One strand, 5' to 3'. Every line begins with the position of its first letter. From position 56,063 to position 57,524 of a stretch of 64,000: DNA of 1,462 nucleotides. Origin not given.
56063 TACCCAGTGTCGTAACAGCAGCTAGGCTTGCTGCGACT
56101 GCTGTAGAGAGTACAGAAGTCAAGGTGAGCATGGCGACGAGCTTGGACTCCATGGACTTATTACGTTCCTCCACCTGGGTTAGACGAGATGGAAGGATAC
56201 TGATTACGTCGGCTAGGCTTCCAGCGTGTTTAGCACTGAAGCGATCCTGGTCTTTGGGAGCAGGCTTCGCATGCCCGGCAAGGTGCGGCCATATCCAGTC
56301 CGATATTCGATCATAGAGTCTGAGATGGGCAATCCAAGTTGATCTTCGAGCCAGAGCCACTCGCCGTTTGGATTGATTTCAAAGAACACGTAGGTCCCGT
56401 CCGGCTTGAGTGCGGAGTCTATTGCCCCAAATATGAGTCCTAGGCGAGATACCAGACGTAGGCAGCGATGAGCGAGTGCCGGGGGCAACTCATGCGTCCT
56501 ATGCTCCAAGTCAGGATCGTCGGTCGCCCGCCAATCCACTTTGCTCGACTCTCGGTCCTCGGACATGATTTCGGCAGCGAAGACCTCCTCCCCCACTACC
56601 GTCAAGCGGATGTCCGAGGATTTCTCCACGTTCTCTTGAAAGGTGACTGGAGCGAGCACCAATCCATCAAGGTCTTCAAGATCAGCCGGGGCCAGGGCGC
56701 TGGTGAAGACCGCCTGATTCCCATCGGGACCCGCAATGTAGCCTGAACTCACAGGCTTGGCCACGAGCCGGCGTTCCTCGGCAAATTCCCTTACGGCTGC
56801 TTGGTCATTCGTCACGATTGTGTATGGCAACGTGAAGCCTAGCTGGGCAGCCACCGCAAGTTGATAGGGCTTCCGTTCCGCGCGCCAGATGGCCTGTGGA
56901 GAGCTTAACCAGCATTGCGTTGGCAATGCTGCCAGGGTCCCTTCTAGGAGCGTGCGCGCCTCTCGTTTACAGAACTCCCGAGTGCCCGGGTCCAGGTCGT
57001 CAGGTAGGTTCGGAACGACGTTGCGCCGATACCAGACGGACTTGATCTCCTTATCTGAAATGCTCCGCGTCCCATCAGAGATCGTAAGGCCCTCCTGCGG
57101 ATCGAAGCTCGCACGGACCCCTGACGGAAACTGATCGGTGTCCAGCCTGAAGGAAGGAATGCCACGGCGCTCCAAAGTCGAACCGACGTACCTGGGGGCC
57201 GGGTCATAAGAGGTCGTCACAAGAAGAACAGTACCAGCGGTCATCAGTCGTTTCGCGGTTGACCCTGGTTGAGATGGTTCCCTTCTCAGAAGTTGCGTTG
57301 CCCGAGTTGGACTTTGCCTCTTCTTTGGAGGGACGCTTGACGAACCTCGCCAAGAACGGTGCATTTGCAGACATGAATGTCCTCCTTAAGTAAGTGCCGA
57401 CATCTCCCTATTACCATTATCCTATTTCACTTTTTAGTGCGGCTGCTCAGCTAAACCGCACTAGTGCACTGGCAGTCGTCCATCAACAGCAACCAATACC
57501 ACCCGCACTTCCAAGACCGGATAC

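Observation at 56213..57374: Unannotated microviridin-like precursor peptide plus ATP-grasp ligase: a graspetide cluster with a non-canonical, Cys-containing core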

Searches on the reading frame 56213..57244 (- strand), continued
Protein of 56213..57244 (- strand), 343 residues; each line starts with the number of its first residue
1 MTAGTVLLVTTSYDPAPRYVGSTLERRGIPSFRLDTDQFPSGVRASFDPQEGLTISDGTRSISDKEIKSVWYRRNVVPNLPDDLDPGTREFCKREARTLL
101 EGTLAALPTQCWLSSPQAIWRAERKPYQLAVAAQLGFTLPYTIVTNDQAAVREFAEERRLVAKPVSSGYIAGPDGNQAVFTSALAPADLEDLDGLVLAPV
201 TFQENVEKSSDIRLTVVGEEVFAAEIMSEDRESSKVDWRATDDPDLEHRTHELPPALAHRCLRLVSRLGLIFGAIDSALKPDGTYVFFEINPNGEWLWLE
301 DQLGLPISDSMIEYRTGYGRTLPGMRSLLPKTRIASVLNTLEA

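Call 94: get_annotated_region(hit=H14, flank=3000)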
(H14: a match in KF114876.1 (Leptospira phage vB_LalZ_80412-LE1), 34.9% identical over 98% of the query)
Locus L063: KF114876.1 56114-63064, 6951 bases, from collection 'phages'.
description: Leptospira phage LalZ_80412, complete genome.
organism: Leptospira phage vB_LalZ_80412-LE1 (NCBI taxid 1334242)
taxonomy: Viruses; Duplodnaviria; Heunggongvirae; Uroviricota; Caudoviricetes
host: frog; source: -; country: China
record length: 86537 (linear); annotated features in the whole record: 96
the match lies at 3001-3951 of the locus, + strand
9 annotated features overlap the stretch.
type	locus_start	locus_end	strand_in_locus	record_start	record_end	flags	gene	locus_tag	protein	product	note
CDS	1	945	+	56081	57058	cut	-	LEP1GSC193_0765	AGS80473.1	hypothetical protein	identified by glimmer; putative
CDS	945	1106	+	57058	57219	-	-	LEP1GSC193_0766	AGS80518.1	hypothetical protein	identified by glimmer; putative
CDS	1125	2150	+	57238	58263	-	-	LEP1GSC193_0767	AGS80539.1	DNA-binding helix-turn-helix protein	-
CDS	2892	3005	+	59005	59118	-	-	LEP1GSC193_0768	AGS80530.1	hypothetical protein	-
CDS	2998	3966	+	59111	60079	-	-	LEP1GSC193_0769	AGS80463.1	RimK-like ATP-grasp domain protein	-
CDS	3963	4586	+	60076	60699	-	-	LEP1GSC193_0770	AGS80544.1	hypothetical protein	-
CDS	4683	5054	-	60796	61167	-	-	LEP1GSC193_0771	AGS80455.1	DNA-binding helix-turn-helix protein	-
CDS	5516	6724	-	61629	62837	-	-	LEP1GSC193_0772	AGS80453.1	ParB-like protein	-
CDS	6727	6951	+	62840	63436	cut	-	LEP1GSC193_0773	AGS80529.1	hypothetical protein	identified by glimmer; putative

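Call 95: get_annotated_region(hit=H13, flank=3000)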
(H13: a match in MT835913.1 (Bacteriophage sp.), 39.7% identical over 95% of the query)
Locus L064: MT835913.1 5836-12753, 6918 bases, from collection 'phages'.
description: UNVERIFIED: Bacteriophage sp. clone scaffold_942 genomic sequence.
organism: Bacteriophage sp. (NCBI taxid 38018)
taxonomy: Viruses
host: -; source: human fecal samples; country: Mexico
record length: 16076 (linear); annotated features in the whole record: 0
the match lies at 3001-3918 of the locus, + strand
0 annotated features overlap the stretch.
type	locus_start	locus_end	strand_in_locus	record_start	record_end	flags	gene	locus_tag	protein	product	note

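Call 98: search_dna_similar(query=L063:3963-4583:+, collection=plasmids, mode=protein, max_evalue=0.01, max_rows=15)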
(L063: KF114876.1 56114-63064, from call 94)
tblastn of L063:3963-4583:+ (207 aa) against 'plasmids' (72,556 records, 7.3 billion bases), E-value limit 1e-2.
No match.

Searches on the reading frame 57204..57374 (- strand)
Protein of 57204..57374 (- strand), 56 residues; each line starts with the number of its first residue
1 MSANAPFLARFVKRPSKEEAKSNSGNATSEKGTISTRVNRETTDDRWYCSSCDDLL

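Call 3: search_protein_families(library=ncbifam, proteins=[window:57204-57374:-], max_evalue=0.1)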
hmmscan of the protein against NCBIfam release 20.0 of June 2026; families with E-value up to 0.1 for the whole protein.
window:57204-57374:- (56 aa): 0 families

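Call 4: search_protein_families(library=pfam, proteins=[window:57204-57374:-], max_evalue=0.1)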
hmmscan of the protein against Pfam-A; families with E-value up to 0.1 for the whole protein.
window:57204-57374:- (56 aa): 0 families

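Call 79: search_protein_families(library=pfam, alignment_id=A6, max_evalue=10)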
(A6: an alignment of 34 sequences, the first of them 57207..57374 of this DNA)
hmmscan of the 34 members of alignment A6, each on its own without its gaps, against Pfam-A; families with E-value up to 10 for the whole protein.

A. member 1, window:57207-57374:- (56 aa): 0 families

B. families by the number of members that match (of 34 scanned): 3 families
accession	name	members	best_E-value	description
PF16517.10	Nore1-SARAH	1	0.017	Novel Ras effector 1 C-terminal SARAH (Sav/Rassf/Hpo) domain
PF17567.7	DUF5473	1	0.059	Family of unknown function (DUF5473)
PF01978.25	TrmB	1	0.064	Sugar-specific transcriptional regulator TrmB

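Call 80: search_protein_families(library=ncbifam, alignment_id=A6, max_evalue=10)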
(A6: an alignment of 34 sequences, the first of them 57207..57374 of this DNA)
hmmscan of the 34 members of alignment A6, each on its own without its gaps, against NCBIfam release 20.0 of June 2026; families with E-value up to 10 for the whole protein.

A. member 1, window:57207-57374:- (56 aa): 0 families

B. families by the number of members that match (of 34 scanned): 1 family
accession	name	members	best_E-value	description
NF007970.0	PRK10694.1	1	0.14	acyl-CoA thioester hydrolase YciA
